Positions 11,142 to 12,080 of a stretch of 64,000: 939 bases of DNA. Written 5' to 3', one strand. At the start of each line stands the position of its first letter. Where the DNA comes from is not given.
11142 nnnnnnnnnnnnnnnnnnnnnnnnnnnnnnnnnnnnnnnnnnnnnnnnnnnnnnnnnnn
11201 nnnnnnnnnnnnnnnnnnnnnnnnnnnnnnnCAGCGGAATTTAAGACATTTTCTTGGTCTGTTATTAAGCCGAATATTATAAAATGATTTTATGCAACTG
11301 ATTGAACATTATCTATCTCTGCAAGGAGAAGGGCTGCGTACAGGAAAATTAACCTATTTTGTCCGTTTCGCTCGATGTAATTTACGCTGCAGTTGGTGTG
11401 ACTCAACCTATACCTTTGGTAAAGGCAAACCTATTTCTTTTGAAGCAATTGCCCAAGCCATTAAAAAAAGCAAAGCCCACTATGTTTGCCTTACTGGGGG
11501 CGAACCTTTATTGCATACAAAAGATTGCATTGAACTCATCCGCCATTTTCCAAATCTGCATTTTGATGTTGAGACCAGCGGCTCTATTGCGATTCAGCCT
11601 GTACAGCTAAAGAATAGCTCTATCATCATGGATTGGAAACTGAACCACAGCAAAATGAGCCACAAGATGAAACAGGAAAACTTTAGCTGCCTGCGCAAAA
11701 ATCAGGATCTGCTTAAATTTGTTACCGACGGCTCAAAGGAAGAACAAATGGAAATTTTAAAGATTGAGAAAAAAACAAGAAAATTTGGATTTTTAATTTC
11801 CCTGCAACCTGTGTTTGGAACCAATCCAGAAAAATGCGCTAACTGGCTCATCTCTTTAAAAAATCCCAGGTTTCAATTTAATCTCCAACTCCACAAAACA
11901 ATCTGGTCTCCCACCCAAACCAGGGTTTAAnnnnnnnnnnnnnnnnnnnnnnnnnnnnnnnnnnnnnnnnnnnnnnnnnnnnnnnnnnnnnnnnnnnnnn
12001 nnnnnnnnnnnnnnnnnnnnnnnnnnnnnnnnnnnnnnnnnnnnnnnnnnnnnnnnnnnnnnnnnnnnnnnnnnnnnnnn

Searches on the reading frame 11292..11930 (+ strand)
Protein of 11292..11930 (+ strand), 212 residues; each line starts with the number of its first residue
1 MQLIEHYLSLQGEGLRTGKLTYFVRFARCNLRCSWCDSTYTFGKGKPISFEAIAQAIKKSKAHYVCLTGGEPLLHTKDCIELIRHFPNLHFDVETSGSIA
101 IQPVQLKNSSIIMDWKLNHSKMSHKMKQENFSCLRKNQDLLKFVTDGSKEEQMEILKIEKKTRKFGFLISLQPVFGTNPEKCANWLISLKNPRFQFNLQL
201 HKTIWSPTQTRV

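Call 62: search_protein_families(library=pfam, proteins=[window:11292-11930:+], max_evalue=0.00001)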
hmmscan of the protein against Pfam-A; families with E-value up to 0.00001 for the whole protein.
window:11292-11930:+ (212 aa): 2 families
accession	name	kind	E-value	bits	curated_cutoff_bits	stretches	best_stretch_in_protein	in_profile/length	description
PF04055.27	Radical_SAM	-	3.7e-10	40.7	29.5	1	26-98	4-87/166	Radical SAM superfamily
PF13353.11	Fer4_12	-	7.8e-09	36.4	22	1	10-91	1-82/137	4Fe-4S single cluster domain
